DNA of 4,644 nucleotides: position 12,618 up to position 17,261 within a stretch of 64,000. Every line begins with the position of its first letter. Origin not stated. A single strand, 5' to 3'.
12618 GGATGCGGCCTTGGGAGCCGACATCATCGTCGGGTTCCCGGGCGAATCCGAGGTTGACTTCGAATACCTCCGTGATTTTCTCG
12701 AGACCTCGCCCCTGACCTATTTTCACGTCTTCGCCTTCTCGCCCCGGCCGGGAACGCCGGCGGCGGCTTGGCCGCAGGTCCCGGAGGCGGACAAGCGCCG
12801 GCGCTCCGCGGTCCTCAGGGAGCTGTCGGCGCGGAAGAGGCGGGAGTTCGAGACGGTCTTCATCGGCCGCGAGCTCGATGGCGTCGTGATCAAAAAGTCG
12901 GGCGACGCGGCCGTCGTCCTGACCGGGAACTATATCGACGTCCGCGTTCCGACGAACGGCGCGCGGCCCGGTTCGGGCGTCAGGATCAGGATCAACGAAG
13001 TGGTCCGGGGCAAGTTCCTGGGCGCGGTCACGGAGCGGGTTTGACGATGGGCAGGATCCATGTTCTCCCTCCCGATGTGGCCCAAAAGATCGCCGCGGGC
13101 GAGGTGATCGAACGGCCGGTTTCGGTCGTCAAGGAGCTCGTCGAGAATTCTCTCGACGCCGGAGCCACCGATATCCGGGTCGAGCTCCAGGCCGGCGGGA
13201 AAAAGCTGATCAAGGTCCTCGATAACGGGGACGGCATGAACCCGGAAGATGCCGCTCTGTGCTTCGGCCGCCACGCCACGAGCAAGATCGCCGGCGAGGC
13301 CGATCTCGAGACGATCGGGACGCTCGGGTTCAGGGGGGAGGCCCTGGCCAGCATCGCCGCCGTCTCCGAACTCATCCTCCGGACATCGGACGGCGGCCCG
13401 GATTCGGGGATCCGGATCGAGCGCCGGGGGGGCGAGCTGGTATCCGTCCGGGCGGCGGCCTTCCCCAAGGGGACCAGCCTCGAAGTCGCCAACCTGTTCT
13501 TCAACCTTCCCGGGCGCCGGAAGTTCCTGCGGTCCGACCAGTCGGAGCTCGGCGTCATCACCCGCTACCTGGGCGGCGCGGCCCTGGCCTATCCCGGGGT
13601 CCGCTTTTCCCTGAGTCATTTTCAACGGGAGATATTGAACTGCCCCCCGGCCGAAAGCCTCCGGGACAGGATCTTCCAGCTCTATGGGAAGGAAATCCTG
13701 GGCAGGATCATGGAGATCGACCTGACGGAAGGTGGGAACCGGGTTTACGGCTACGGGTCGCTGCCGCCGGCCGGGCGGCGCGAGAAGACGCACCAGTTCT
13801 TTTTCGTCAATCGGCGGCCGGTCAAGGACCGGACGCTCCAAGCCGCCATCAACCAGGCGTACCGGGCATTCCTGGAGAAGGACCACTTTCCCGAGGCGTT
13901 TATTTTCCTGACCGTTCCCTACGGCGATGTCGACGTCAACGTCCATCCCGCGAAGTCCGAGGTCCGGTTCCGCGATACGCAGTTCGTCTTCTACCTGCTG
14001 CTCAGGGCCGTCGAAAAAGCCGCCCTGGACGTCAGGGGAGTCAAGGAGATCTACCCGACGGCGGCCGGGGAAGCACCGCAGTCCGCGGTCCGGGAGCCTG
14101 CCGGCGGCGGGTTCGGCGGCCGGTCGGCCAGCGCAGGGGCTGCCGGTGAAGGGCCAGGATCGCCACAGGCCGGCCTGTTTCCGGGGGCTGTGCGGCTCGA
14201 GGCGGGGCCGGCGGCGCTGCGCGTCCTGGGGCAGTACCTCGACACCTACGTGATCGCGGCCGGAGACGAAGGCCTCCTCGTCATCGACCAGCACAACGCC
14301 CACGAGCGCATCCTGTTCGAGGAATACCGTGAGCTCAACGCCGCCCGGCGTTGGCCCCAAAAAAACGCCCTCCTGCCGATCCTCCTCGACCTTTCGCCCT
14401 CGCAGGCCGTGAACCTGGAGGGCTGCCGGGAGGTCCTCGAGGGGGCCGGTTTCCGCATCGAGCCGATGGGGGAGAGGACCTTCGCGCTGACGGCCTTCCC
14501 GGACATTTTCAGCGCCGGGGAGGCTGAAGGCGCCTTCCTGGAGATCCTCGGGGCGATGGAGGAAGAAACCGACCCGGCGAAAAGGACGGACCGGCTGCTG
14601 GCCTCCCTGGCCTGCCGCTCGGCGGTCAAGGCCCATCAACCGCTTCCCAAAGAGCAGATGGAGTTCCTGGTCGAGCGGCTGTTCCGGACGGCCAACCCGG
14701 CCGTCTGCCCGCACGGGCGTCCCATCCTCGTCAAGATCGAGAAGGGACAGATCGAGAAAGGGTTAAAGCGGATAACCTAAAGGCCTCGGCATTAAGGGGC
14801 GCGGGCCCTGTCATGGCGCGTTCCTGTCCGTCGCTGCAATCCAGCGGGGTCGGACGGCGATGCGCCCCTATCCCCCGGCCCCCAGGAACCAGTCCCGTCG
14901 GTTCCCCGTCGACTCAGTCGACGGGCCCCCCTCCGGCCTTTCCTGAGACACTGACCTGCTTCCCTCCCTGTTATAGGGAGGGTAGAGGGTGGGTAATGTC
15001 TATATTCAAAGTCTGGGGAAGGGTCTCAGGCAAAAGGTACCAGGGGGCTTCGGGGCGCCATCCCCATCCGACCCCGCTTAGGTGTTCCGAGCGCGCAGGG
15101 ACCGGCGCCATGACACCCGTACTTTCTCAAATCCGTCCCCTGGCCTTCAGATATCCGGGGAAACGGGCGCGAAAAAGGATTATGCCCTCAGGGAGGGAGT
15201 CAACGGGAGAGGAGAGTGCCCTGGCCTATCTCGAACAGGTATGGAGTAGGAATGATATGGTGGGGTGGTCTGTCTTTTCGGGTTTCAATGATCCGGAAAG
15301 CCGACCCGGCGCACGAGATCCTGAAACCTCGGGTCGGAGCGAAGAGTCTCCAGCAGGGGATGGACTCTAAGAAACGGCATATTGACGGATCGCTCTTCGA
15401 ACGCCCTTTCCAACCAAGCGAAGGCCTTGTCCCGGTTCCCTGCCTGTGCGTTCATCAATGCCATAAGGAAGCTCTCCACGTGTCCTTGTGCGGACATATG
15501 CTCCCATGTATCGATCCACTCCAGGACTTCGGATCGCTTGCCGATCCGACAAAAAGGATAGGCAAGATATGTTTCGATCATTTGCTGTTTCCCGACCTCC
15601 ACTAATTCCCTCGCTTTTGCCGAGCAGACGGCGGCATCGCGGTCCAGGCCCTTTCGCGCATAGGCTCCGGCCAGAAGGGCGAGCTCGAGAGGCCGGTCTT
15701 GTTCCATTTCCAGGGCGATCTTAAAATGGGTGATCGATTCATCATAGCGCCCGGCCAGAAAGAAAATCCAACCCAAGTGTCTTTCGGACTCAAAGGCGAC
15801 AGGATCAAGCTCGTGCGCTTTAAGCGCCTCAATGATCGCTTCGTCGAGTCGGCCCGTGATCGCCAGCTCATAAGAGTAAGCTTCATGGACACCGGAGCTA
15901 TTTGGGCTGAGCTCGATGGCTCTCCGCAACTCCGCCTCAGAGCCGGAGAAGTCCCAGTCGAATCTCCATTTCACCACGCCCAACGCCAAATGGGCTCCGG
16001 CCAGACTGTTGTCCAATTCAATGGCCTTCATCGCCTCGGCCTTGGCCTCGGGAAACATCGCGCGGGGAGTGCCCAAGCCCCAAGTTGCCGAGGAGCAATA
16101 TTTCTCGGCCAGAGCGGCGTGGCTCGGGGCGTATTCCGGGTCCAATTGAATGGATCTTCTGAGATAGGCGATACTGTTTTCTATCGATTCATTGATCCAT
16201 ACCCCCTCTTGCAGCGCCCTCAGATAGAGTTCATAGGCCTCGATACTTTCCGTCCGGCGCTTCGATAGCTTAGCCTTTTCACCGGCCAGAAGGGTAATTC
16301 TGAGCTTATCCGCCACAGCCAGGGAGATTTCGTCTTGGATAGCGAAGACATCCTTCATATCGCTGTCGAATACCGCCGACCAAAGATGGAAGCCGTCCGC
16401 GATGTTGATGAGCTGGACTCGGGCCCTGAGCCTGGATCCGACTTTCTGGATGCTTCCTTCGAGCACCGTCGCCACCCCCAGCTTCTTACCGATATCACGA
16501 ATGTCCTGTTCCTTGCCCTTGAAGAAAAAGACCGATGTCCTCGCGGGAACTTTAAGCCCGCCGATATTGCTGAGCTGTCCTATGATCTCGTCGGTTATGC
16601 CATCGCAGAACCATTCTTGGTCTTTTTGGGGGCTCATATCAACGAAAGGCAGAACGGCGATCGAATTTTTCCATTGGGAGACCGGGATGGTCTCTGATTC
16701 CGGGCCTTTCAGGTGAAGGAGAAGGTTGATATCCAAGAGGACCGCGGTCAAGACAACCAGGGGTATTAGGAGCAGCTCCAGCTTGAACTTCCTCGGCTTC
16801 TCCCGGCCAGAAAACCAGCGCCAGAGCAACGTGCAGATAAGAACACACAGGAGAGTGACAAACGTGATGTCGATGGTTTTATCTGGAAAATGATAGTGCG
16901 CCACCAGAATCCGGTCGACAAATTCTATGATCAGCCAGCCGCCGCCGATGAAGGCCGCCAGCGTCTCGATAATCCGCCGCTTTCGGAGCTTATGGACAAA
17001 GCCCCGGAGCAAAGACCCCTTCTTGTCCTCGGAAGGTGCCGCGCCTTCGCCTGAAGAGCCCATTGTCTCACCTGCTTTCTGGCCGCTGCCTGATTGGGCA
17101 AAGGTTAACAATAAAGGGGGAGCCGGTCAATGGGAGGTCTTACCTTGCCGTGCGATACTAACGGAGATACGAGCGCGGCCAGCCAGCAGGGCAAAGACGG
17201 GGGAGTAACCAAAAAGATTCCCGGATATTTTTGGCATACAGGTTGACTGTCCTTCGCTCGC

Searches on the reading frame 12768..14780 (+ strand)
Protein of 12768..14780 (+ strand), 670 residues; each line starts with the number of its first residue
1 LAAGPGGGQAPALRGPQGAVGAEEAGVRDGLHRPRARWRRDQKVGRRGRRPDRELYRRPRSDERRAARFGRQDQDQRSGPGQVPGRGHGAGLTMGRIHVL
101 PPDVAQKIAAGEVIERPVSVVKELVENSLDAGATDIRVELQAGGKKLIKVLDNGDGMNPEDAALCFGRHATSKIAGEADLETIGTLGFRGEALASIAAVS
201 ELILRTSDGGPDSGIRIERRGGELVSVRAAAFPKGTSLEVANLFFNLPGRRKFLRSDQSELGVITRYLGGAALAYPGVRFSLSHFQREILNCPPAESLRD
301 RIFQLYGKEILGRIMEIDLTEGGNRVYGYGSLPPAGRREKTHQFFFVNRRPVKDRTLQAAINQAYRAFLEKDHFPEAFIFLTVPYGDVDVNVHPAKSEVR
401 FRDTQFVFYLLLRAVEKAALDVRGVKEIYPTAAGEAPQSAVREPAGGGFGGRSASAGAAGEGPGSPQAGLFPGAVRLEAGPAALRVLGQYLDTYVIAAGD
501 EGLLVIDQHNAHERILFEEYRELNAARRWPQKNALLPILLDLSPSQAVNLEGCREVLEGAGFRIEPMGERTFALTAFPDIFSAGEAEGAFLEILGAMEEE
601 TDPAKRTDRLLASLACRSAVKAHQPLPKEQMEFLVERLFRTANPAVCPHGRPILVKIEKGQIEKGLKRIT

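Call 13: search_protein_families(library=pfam, proteins=[window:12768-14780:+], max_evalue=0.001)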
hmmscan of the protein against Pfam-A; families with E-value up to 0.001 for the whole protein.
window:12768-14780:+ (670 aa): 4 families
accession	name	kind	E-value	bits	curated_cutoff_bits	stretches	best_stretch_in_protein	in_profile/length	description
PF01119.25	DNA_mis_repair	-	1.8e-32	111.9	26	1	304-418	3-117/119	DNA mismatch repair protein, C-terminal domain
PF08676.16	MutL_C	-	2.8e-30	105.3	25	1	487-626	1-142/142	MutL C terminal dimerisation domain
PF13589.12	HATPase_c_3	-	7.6e-12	45.9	25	1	119-210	5-96/137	Histidine kinase-, DNA gyrase B-, and HSP90-like ATPase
PF02518.31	HATPase_c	-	4.7e-08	33.9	26.4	1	115-171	4-63/111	Histidine kinase-, DNA gyrase B-, and HSP90-like ATPase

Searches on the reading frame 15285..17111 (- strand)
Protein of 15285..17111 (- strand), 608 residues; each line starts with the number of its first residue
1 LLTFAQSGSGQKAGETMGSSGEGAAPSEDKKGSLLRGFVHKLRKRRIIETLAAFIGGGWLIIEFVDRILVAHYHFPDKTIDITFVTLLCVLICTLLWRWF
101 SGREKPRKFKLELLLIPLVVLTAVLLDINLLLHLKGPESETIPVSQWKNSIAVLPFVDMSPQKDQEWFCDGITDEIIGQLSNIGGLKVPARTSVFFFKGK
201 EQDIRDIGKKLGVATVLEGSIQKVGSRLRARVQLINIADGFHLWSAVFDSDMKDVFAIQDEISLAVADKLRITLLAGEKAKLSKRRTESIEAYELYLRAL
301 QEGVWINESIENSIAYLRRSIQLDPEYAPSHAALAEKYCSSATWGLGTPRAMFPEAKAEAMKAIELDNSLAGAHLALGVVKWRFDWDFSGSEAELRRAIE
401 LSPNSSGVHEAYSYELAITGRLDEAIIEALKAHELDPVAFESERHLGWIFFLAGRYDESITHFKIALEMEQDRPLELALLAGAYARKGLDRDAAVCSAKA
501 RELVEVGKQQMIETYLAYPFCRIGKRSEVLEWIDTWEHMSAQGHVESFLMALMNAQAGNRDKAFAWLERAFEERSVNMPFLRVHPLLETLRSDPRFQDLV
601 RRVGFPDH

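Call 6: search_protein_families(library=pfam, proteins=[window:15285-17111:-], max_evalue=0.01)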
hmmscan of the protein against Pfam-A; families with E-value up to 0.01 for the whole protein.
window:15285-17111:- (608 aa): 7 families
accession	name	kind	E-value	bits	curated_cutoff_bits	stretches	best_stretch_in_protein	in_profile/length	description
PF13414.12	TPR_11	-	1.7e-10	40.8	26.8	0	449-488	3-42/42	TPR repeat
PF13181.12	TPR_8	-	3.3e-08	33.5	25.7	0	309-326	16-33/34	Tetratricopeptide repeat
PF07719.23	TPR_2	-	1.8e-07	31.1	27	0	445-470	6-31/34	Tetratricopeptide repeat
PF13431.12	TPR_17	-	3e-06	27.5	24.4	0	396-426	3-33/34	Tetratricopeptide repeat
PF00515.34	TPR_1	-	0.00041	20.5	27.8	0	445-471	6-32/34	Tetratricopeptide repeat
PF13432.12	TPR_16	-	0.00096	20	32.7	1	420-468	11-59/65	Tetratricopeptide repeat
PF13428.12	TPR_14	-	0.0022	19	23.5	0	549-572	6-29/44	Tetratricopeptide repeat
